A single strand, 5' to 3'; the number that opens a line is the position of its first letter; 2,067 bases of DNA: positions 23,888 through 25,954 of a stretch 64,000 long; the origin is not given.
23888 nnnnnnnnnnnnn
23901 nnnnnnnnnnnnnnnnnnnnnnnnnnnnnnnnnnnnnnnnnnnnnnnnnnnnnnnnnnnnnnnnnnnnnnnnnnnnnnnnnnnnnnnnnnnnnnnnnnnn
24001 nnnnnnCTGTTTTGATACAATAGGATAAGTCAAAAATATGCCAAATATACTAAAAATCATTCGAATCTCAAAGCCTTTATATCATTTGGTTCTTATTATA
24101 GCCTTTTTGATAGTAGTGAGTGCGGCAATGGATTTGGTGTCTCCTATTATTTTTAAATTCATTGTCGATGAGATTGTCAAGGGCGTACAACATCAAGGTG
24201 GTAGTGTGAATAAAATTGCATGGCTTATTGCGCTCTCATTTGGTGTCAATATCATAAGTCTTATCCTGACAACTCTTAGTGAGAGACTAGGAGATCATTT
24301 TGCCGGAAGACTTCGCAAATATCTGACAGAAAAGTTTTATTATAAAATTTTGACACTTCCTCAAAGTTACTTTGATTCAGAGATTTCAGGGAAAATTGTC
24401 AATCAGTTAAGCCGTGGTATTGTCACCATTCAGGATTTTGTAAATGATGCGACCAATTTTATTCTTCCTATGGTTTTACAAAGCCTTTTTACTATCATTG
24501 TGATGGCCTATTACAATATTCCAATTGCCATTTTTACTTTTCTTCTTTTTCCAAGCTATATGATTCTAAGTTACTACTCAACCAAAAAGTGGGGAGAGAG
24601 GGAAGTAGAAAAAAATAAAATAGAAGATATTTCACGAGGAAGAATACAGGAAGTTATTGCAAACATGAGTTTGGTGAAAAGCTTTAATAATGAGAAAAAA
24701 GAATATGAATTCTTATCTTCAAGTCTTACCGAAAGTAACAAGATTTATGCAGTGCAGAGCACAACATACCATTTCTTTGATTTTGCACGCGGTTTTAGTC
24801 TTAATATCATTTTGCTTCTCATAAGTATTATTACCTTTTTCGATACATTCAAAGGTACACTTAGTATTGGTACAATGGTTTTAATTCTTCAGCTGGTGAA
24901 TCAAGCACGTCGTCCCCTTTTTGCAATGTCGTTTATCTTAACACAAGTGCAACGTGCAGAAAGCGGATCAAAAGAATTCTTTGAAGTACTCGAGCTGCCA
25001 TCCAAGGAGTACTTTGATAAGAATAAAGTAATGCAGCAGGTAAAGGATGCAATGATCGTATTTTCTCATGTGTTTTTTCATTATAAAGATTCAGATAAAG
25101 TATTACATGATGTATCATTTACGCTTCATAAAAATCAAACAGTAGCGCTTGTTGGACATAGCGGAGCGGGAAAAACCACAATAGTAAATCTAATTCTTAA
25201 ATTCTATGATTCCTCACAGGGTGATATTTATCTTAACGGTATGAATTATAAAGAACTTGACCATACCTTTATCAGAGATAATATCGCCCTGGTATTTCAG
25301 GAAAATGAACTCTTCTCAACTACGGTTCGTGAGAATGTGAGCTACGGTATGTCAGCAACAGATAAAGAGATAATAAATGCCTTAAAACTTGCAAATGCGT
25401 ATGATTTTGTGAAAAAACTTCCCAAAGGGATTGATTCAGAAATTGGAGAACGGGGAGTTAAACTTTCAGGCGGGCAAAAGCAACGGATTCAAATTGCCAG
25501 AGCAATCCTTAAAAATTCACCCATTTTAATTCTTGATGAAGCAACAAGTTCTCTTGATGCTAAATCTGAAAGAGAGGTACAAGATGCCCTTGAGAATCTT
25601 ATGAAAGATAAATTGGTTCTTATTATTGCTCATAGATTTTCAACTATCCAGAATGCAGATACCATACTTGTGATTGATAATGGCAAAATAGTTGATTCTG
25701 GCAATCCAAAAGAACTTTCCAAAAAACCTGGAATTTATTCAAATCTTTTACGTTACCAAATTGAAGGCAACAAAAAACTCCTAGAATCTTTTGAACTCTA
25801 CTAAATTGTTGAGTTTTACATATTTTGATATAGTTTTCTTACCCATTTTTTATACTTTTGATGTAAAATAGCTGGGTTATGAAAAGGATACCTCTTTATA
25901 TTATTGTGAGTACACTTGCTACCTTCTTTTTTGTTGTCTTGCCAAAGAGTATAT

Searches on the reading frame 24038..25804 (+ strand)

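Call 6: search_protein_families(library=ncbifam, proteins=[window:24038-25804:+], max_evalue=0.01)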
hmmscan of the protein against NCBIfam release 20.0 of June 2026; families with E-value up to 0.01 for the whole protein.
window:24038-25804:+ (588 aa): 193 families (the best 25 are shown)
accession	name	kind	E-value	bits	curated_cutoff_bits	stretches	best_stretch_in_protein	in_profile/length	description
TIGR02203.1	MsbA_lipidA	equivalog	1.5e-111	373.7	602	1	15-575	12-570/572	lipid A export permease/ATP-binding protein MsbA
NF010178.0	PRK13657.1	equivalog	4.3e-108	362.3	733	1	17-574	20-570/588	glucan ABC transporter ATP-binding protein/ permease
TIGR02204.1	MsbA_rel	hypoth_equivalog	2e-107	360.2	780.4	1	13-574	15-575/576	ABC transporter, permease/ATP-binding protein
NF045513.1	HepA_fam_ABC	equivalog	2.8e-97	326.6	725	1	43-567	79-602/610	heterocyst formation ABC transporter subunit HepA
NF052233.1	CphA_assoc_ABC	equivalog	2.3e-96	323.9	880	1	4-577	172-746/766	cyanophycin metabolism-associated ABC transporter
TIGR00958.1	3a01208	subfamily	5.1e-93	312.6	874.6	1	4-570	149-710/711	antigen peptide transporter 2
NF008381.0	PRK11176.1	equivalog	1.2e-91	307.9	867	1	15-575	23-580/582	lipid A ABC transporter ATP-binding protein/permease MsbA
TIGR01846.1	type_I_sec_HlyB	subfamily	6.5e-90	302.3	725.55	1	7-575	134-693/694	type I secretion system permease/ATPase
TIGR01192.1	chvA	subfamily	2.8e-88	297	585.4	1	18-573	21-569/585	glucan export ABC transporter ATP-binding protein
TIGR03375.1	type_I_sec_LssB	subfamily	1.8e-85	287.7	693.1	1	7-560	143-688/696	type I secretion system permease/ATPase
TIGR03796.1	NHLM_micro_ABC1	equivalog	2e-81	274.2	853.3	1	17-572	158-710/710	NHLP family bacteriocin export ABC transporter peptidase/permease/ATPase subunit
TIGR02857.1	CydD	equivalog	3.6e-78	263.8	435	1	24-545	7-528/529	thiol reductant ABC exporter subunit CydD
TIGR03797.1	NHLM_micro_ABC2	equivalog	5.5e-77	259.8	709.4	1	18-574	138-685/686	NHLP bacteriocin export ABC transporter permease/ATPase subunit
NF008056.1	PRK10790.1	equivalog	8.6e-75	252.4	746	1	6-578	13-579/584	SmdB family multidrug efflux ABC transporter permease/ATP-binding protein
TIGR01193.1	bacteriocin_ABC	subfamily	2.9e-71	241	523.85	1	7-571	150-706/708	peptide cleavage/export ABC transporter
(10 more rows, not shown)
